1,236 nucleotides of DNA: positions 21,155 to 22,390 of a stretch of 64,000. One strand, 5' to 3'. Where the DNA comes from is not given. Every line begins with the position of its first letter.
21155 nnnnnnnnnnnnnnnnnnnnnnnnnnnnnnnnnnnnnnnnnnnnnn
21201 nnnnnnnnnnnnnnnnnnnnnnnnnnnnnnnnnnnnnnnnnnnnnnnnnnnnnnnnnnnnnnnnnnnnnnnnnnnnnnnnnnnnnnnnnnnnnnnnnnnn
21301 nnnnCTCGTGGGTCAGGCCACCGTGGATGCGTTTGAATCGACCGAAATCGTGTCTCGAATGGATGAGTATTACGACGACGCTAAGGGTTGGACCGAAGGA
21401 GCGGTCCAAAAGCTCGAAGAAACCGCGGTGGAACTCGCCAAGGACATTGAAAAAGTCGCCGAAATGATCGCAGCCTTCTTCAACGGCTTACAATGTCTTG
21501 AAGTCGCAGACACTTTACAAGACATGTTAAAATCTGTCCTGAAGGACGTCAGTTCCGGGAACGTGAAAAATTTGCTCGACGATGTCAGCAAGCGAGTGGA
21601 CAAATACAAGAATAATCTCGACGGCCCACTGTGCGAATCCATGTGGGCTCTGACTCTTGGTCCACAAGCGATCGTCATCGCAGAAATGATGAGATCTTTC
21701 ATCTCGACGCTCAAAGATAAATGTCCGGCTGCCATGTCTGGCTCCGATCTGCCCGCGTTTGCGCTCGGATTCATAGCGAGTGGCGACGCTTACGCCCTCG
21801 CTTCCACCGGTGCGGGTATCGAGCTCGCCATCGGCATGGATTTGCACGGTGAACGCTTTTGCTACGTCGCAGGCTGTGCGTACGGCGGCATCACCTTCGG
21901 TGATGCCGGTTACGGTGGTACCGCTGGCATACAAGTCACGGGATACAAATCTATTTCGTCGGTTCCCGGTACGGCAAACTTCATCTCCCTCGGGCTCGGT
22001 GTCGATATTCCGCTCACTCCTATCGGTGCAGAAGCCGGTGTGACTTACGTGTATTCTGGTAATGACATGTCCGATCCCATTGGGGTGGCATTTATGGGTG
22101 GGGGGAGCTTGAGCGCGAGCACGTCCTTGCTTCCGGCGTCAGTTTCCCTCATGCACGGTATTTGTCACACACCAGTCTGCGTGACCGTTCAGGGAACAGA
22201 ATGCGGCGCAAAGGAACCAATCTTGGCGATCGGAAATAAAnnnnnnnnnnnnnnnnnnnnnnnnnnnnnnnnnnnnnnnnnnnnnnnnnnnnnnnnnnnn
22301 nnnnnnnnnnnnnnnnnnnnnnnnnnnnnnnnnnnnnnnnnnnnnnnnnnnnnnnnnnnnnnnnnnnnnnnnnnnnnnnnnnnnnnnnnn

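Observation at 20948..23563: Membrane-anchored protein with four tandem SUEL/rhamnose-binding lectin domains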

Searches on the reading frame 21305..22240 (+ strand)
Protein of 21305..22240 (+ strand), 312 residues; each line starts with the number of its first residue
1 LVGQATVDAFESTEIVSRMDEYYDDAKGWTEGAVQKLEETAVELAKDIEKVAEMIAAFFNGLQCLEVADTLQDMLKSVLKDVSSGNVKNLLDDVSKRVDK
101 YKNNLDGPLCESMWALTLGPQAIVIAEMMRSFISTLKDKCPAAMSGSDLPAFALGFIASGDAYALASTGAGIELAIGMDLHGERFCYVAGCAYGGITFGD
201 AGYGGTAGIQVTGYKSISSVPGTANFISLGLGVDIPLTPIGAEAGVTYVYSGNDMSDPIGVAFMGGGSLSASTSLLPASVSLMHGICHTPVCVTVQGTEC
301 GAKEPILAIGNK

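Call 29: search_solved_structures(query=A3, max_evalue=10)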
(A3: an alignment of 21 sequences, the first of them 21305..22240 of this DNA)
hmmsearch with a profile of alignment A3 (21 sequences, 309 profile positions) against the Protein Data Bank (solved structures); distinct sequences matched with E-value up to 10: 19.
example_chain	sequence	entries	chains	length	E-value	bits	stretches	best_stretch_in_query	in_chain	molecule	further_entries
9cfs_A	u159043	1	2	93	0.0058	19.2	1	31-101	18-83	Long regulatory protein rop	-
4tql_A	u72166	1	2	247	0.02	17.4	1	5-108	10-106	Three helix bundle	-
5cwp_A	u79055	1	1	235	0.15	14.6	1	5-78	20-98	Designed helical repeat protein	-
6xss_A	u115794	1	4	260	0.31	13.5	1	6-68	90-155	C4_nat_HFuse-7900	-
2r4g_A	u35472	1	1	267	0.49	12.9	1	59-140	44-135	Telomerase reverse transcriptase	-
5c9h_A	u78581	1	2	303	0.67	12.4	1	59-140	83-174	Telomerase reverse transcriptase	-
3tav_A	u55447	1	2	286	0.79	12.2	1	109-208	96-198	Methionine aminopeptidase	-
5j10_A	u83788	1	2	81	1.1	11.8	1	27-91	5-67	peptide design 2L4HC2_24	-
8qae_A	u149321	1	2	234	1.2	11.6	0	28-117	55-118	sc-apCC-6-SLLA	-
6kos_A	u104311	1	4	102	1.3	11.5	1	46-110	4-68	SUWA (Super WA20)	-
8fjg_A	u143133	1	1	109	1.4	11.4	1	3-81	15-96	H12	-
2jua_A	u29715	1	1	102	2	10.9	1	25-84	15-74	de novo protein S836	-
4uos_A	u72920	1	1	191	2.4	10.6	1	13-52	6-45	DESIGNED HELICAL BUNDLE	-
6d6v_A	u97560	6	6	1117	2.5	10.6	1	59-140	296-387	Telomerase reverse transcriptase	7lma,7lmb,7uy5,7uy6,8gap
3vjf_A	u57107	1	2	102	4.2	9.8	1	46-110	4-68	WA20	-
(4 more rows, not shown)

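Call 30: find_homologous_proteins(query=A3, max_evalue=0.001)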
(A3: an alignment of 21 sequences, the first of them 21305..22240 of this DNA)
Query A3 (21 sequences) (312 aa, profile of the alignment): 5 proteins with E <= 0.001 among 8000 candidates.
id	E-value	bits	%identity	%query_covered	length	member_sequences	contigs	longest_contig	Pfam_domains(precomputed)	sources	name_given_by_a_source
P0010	1.3e-111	391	55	99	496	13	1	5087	-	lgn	-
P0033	5.5e-92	326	24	86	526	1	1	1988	-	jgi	-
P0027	1.1e-90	322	29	83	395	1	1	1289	-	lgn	-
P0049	2.2e-71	259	26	90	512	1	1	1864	-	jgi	-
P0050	6.5e-4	37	100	16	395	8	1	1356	PF02140.24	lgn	-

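Call 38: predict_structure(alignment_id=A3)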
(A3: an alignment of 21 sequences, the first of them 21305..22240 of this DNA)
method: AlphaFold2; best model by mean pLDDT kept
length: 312 residues; sequences in the alignment: 21
mean_pLDDT: 72.9   pTM: 0.71
mean pLDDT of the five models: 72.9, 72.5, 70.9, 70.6, 68.4
residues with pLDDT >= 90: 48; 70-90: 152; 50-70: 62; < 50: 50
segments of 3 or more residues with pLDDT < 50: 1-30, 32-34, 36-38, 305-312
pLDDT, mean of each block of 10 residues (from residue 1): 37 43 42 47 51 57 60 67 68 76 87 84 75 73 64 88 84 90 91 86 83 89 90 80 87 81 84 73 90 92 52 33
secondary structure, 60 per line:
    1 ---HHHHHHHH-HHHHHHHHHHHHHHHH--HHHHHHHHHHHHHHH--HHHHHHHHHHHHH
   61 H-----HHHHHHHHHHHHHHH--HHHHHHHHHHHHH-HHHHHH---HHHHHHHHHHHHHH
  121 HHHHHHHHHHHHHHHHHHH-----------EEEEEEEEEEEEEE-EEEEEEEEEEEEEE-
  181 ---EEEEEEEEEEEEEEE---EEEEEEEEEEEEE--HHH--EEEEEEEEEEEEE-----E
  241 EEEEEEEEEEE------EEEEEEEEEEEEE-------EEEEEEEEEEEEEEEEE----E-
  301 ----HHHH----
elements in order: H4-11 H13-28 H31-45 H48-61 H67-81 H84-96 H98-103 H107-139 E151-164 E166-179 E184-198 E202-214 E222-234 E240-251 E258-270 E278-294 H305-308

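Call 45: fold_search(model_id=the predicted structure, library=pdb)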
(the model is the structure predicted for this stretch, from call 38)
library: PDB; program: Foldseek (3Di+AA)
matches with E <= 10: 1076; with E <= 0.001: 0
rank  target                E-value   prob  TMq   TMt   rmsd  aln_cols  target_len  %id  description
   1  1uyo                  1.2e-03  0.23  0.16  0.17  17.5       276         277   12  Translocator domain of autotransporter NalP from Neisseria meningitidis (released 2004-03-19)
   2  2fmd_A                2.2e-03  0.14  0.12  0.15  14.5       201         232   10  Structural basis of carbohydrate recognition by Bowringia milbraedii seed agglutinin (released 2006-08-22)
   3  7b1z_A                3.6e-03  0.89  0.20  0.46   8.3       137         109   13  Virulence-associated protein VapB from the intracellular pathogen Rhodococcus equi (released 2021-07-28)
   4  1p4t                  5.5e-03  0.13  0.12  0.20  13.4       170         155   14  Crystal structure of Neisserial surface protein A (NspA) (released 2003-07-22)
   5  5aeo_B                7.0e-03  0.51  0.16  0.33   9.5       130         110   11  Virulence-associated protein VapG from the intracellular pathogen Rhodococcus equi (released 2015-03-25)
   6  2m06_MODEL_1_A        9.5e-03  0.10  0.13  0.20  13.9       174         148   13  NMR structure of OmpX in phopspholipid nanodiscs (released 2012-12-12)
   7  4csb                  1.0e-02  0.66  0.19  0.42   7.9       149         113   10  Structure of the Virulence-Associated Protein VapD from the intracellular pathogen Rhodococcus equi. (released 2014-04-16)
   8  4cv7                  1.0e-02  0.44  0.16  0.34   9.7       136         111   10  Crystal structure of Rhodococcus equi VapB (released 2014-04-02)
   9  1uyn                  1.3e-02  0.10  0.13  0.15  19.9       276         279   13  Translocator domain of autotransporter NalP from Neisseria meningitidis (released 2004-03-18)
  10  8jto                  1.5e-02  0.16  0.15  0.14  15.2       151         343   14  Outer membrane porin of Burkholderia pseudomallei (BpsOmp38) in complex with ceftazidime (released 2024-06-26)
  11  2g3o_A                1.5e-02  0.13  0.14  0.19  16.7       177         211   10  The 2.1A crystal structure of copGFP (released 2006-08-15)
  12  7z7p_G                1.6e-02  0.15  0.16  0.21  18.8       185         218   12  Structure of the fluorescent protein NeonCyan0.95 at pH 5.6 (released 2022-05-04)
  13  7z7p_E                1.6e-02  0.14  0.15  0.20  18.9       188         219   11  Structure of the fluorescent protein NeonCyan0.95 at pH 5.6 (released 2022-05-04)
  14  5o68_B                2.0e-02  0.08  0.12  0.13  16.3       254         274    9  Crystal Structure of the Pseudomonas functional amyloid secretion protein FapF - R157A mutant (released 2017-08-23)
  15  2zmu                  2.4e-02  0.21  0.17  0.24  15.1       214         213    7  Crystal Structure of Monomeric Kusabira-Orange (MKO), Orange-Emitting GFP-like Protein, at pH 9.1 (released 2008-10-21)
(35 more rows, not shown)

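Call 49: search_protein_families(library=pfam, alignment_id=A3, max_evalue=10)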
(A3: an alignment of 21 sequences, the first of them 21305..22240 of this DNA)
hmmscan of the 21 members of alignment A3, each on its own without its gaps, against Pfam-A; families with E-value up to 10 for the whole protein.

A. member 1, window:21305-22240:+ (312 aa): 6 families
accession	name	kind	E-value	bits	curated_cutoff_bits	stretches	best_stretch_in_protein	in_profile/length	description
PF13977.11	TetR_C_6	-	0.091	13.4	27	1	9-62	33-86/115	BetI-type transcriptional repressor, C-terminal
PF01442.23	Apolipoprotein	-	0.11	12.6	90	1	35-139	55-162/190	Apolipoprotein A1/A4/E domain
PF21020.4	Spectrin_4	-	0.14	12.9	24.2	1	36-67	41-72/100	Spectrin-like repeat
PF10254.14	Pacs-1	-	0.19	11.1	25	1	63-141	28-104/413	PACS-1 cytosolic sorting protein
PF19174.5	DUF5856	-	0.23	13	34.6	1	33-102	23-91/94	Family of unknown function (DUF5856)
PF12732.12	YtxH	-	0.27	12.2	37.5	0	15-53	30-64/71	YtxH-like protein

B. families by the number of members that match (of 21 scanned): 29 families (the first 25 are shown)
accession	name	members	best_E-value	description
PF24182.1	G1RFP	1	0.014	Gene 1 ring forming protein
PF04867.17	DUF643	1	0.015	Protein of unknown function (DUF643)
PF06911.18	Senescence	1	0.031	Senescence domain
PF12550.13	GCR1_C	1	0.042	Transcriptional activator of glycolytic enzymes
PF21896.2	Talin_IBS2B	1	0.074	Talin IBS2B domain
PF13977.11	TetR_C_6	1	0.091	BetI-type transcriptional repressor, C-terminal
PF02637.23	GatB_Yqey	1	0.092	GatB domain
PF01442.23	Apolipoprotein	1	0.11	Apolipoprotein A1/A4/E domain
PF05377.16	FlaC_arch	1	0.11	Flagella accessory protein C (FlaC)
PF25547.1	WXG100_2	1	0.12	WXG100 like domain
PF16999.10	V-ATPase_G_2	1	0.12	Vacuolar (H+)-ATPase G subunit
PF13749.12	HATPase_c_4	1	0.13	Putative ATP-dependent DNA helicase recG C-terminal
PF21020.4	Spectrin_4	1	0.14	Spectrin-like repeat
PF03623.18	Focal_AT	1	0.15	Focal adhesion targeting region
PF21725.3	T7SS_signal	1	0.16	Putative T7SS secretion signal domain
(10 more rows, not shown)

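Call 52: fold_search(model_id=the predicted structure, library=viral)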
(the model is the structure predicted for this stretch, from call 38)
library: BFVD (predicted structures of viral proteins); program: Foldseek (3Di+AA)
matches with E <= 10: 1114; with E <= 0.001: 4
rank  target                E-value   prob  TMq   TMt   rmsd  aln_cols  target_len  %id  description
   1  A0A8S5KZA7            2.4e-05  0.15  0.08  0.06  36.0       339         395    9  Maturation protein [ssRNA phage SRR6960507_5]
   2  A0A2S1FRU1            7.2e-05  0.33  0.13  0.13  22.8       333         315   14  (no name in the UniProt tables at hand)
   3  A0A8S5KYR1            7.7e-04  0.11  0.10  0.09  35.0       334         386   11  Maturation protein [ssRNA phage Gephyllon.1_14]
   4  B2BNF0                8.2e-04  0.25  0.15  0.18  18.4       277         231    7  Non-structural 3 [Aquareovirus G (isolate American grass carp/USA/PB01-155/-)]
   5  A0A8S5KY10            1.6e-03  0.04  0.07  0.06  36.7       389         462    8  Maturation protein [ssRNA phage Zoerhiza.4_1]
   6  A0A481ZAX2            1.8e-03  0.25  0.13  0.18  11.2       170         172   11  Uncharacterized protein [Pithovirus LCPAC304]
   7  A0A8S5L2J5            2.2e-03  0.09  0.10  0.09  25.8       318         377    8  Maturation protein [ssRNA phage Gerhypos.4_39]
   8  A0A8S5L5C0            2.5e-03  0.10  0.12  0.09  34.2       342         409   10  Maturation protein [ssRNA phage SRR5466725_10]
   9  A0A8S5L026            2.5e-03  0.09  0.11  0.08  35.6       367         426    9  Maturation protein [ssRNA phage SRR5467139_2]
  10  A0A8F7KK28            2.8e-03  0.04  0.08  0.07  27.0       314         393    7  Uncharacterized protein [Grapevine-associated levi-like virus 6]
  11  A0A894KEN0            3.8e-03  0.12  0.12  0.13  18.0       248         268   10  (no name in the UniProt tables at hand)
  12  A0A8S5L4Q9            4.0e-03  0.08  0.09  0.06  33.9       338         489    8  Maturation protein [ssRNA phage SRR5466725_16]
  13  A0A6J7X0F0            4.3e-03  0.51  0.19  0.26  19.1       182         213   17  Uncharacterized protein [uncultured Caudovirales phage]
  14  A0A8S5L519            4.5e-03  0.06  0.09  0.07  33.4       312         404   11  Maturation protein [ssRNA phage SRR5466725_19]
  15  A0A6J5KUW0            4.8e-03  0.06  0.09  0.04  20.8       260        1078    8  Autotransporter beta-domain containing protein [uncultured Caudovirales phage]
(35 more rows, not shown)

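Call 62: find_related_loci(query=window:21305-22240:+, collection=viral_contigs, flank=5000)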
Query window:21305-22240:+ (312 aa) in viral_contigs; peptide patterns used: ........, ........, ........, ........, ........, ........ (x = any residue, [..] = any of these).
5 stretches matched a pattern, but none encodes a relative of the query by tblastn (E <= 1e-3).
